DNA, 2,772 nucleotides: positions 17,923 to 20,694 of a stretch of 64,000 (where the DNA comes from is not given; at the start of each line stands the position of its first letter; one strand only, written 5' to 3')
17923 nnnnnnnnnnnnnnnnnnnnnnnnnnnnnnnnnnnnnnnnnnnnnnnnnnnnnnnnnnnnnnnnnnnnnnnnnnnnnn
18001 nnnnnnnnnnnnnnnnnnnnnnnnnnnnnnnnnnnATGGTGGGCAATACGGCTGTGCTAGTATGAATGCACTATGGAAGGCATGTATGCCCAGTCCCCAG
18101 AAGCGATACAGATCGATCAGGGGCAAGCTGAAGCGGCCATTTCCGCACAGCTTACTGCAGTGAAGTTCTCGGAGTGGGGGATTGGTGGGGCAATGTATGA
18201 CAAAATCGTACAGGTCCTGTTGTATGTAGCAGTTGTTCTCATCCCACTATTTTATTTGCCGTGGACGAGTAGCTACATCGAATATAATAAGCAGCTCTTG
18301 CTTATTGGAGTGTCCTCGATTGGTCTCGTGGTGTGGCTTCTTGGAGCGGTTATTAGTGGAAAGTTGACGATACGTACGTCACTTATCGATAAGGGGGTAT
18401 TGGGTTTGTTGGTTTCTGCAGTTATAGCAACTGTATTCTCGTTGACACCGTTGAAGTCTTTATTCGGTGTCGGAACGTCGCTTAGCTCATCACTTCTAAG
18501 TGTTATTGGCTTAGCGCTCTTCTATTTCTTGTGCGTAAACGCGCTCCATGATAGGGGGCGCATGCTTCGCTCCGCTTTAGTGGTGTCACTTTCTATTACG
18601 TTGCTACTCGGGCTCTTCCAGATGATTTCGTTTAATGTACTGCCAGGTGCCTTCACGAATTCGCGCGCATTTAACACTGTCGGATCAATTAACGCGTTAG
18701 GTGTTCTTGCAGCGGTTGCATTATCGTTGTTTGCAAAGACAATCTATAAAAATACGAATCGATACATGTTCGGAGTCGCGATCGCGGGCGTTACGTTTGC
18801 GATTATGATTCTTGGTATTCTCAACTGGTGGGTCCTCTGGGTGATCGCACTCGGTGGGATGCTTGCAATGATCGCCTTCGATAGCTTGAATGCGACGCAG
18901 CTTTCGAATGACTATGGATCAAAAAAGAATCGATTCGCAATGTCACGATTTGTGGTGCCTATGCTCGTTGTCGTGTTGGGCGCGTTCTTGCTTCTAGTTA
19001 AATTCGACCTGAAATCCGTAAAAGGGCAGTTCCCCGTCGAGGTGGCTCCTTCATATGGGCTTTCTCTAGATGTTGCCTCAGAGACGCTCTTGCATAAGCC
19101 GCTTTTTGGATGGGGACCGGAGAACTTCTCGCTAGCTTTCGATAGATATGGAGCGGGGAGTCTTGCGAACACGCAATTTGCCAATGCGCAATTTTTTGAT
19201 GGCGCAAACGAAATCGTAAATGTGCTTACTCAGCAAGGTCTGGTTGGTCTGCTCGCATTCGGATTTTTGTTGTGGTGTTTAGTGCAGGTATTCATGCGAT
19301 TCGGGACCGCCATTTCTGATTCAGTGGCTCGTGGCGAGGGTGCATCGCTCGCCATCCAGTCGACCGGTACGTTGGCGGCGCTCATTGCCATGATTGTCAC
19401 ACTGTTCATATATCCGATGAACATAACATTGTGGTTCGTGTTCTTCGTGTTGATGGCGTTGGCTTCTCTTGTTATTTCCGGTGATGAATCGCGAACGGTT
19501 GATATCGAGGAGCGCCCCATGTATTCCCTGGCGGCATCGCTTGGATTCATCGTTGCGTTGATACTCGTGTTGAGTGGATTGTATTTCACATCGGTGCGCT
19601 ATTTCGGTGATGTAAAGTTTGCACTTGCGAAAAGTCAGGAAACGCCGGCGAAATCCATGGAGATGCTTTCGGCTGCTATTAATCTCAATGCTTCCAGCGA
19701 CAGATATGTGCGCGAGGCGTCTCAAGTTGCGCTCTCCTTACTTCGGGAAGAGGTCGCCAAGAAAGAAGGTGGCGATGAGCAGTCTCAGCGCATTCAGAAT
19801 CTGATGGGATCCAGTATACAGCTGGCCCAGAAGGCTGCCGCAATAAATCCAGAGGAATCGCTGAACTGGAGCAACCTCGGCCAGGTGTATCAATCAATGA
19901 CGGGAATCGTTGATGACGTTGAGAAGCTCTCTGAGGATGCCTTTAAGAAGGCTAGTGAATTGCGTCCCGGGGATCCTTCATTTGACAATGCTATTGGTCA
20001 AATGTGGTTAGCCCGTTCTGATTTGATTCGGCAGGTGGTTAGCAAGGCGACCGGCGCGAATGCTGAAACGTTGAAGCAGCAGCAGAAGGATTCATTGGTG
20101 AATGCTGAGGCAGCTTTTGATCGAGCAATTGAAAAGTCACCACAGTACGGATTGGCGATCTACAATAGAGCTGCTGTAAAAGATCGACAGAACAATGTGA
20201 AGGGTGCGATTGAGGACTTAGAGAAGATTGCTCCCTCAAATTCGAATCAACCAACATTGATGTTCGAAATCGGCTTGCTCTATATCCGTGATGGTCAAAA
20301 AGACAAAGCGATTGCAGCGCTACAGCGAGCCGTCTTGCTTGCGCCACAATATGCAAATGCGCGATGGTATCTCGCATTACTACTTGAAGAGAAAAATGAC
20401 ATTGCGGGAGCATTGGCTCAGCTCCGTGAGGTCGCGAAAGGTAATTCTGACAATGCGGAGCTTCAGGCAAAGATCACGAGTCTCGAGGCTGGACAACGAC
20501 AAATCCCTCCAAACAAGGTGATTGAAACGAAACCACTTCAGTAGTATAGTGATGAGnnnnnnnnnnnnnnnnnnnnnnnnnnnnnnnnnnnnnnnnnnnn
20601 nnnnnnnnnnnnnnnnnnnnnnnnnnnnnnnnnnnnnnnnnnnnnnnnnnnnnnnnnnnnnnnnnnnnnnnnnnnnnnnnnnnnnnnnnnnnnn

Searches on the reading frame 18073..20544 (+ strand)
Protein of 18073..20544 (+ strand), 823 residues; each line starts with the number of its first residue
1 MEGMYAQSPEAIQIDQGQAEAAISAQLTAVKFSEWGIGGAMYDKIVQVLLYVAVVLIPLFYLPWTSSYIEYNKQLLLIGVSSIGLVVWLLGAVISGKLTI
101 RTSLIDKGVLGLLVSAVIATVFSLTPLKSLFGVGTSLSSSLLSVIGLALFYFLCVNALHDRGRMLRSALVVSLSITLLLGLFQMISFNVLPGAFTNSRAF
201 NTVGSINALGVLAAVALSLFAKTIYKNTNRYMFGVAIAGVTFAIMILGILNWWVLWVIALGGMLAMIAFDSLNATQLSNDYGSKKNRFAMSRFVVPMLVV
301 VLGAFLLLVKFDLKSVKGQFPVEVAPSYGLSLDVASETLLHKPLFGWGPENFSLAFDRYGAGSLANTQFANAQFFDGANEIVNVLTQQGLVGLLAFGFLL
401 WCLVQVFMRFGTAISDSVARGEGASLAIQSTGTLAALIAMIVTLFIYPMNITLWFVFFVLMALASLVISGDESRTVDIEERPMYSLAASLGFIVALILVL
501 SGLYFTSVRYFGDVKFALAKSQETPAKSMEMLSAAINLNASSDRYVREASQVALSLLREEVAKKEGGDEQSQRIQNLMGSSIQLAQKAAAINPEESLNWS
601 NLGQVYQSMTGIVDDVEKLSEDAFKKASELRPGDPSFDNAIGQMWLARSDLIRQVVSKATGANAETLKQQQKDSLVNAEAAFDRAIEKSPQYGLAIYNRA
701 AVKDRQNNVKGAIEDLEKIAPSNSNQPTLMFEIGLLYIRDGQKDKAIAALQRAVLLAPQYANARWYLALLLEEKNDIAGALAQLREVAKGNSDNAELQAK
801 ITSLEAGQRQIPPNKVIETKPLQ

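Call 4: search_protein_families(library=pfam, proteins=[window:18073-20544:+], max_evalue=0.1)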
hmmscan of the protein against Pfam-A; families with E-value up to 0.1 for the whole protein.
window:18073-20544:+ (823 aa): 17 families
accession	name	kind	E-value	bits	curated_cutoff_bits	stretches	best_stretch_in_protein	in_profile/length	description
PF13432.12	TPR_16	-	3.6e-09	37.3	32.7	1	732-793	2-63/65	Tetratricopeptide repeat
PF13431.12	TPR_17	-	5.3e-09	36.1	24.4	0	681-713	1-33/34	Tetratricopeptide repeat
PF07719.23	TPR_2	-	1.1e-06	28.7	27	1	729-760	3-34/34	Tetratricopeptide repeat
PF13371.12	TPR_9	-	1.4e-06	28.7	35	1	735-787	3-55/73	Tetratricopeptide repeat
PF00515.34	TPR_1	-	2.5e-06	27.5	27.8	1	732-760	6-34/34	Tetratricopeptide repeat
PF14559.12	TPR_19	-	4.7e-06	27.3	25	1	739-800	3-64/68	Tetratricopeptide repeat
PF13414.12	TPR_11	-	7.2e-06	26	26.8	1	734-773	1-40/42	TPR repeat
PF13174.12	TPR_6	-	0.00029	21.7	26.3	1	730-758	3-31/33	Tetratricopeptide repeat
PF23914.1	TPR_CcmH_CycH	-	0.00034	20.9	42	0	734-797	57-123/158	Cytochrome c-type biogenesis protein H TPR domain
PF13428.12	TPR_14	-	0.00038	21.3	23.5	0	733-769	7-43/44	Tetratricopeptide repeat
PF13181.12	TPR_8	-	0.00062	20.2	25.7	1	729-759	3-33/34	Tetratricopeptide repeat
PF13429.12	TPR_15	-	0.001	19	26.2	1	669-792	91-211/280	Tetratricopeptide repeat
PF23241.1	HAT_PRP39_C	-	0.026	15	33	0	737-805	68-137/139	PRP39 C-terminal HAT repeat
PF13424.12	TPR_12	-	0.044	14.4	30.1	0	730-787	6-71/77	Tetratricopeptide repeat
PF12895.13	ANAPC3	-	0.047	14.4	27.2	0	706-785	2-80/82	Anaphase-promoting complex, cyclosome, subunit 3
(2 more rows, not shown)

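Call 23: search_protein_families(library=ncbifam, proteins=[window:18073-20544:+], max_evalue=0.1)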
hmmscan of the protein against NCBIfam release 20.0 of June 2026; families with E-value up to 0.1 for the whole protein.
window:18073-20544:+ (823 aa): 20 families
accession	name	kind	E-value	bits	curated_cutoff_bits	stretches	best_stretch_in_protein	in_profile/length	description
NF040959.1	MamA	equivalog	3.1e-13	49.7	200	1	677-787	89-199/204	magnetosome protein MamA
NF033758.1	gliding_GltE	equivalog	1.2e-10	40.9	225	2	724-799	219-294/411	adventurous gliding motility TPR repeat lipoprotein GltE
TIGR02917.1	PEP_TPR_lipo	equivalog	4.8e-09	34.7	312.2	1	671-804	511-644/899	XrtA/PEP-CTERM system TPR-repeat protein PrsT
TIGR02521.1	type_IV_pilW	equivalog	4.4e-08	33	154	2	731-794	35-98/234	type IV pilus biogenesis/stability protein PilW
NF047558.1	TPR_END_plus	domain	1.1e-06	28.4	32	1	734-761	6-33/56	TPR end-of-group domain-containing protein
NF047507.1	TPR_BatC_Lepto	exception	4.7e-05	23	175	1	679-777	44-146/214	TPR repeat-containing protein BatC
NF052312.1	T9SS_PorW_SprE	equivalog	0.0002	20.1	250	1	670-754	227-317/716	type IX secretion system periplasmic lipoprotein PorW/SprE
NF033762.1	social_mot_Tgl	equivalog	0.0003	20.2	225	1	678-789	85-198/252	social motility TPR repeat lipoprotein Tgl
NF052415.1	T3SS_chap_SctY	equivalog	0.00036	21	70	1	724-797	3-75/106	type III secretion apparatus assembly chaperone SctY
NF052304.1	CdsG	equivalog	0.0015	18.7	170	1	728-799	9-80/133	CdsG family type III secretion system protein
TIGR04510.1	mod_pep_cyc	subfamily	0.0029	16.2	400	1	662-797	401-537/814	putative peptide modification system cyclase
NF008757.0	PRK11788.1-5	equivalog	0.0048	16.1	363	0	731-793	184-246/388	lipopolysaccharide assembly protein LapB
TIGR00990.1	3a0801s09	subfamily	0.0083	14.8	757.25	1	671-789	343-461/615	mitochondrial import receptor subunit TOM70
NF002725.1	PRK02603.1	equivalog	0.011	15.8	143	1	723-786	68-131/173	photosystem I assembly protein Ycf3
NF007302.0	PRK09782.1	equivalog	0.011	13.7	1223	1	665-806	583-725/990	phage receptor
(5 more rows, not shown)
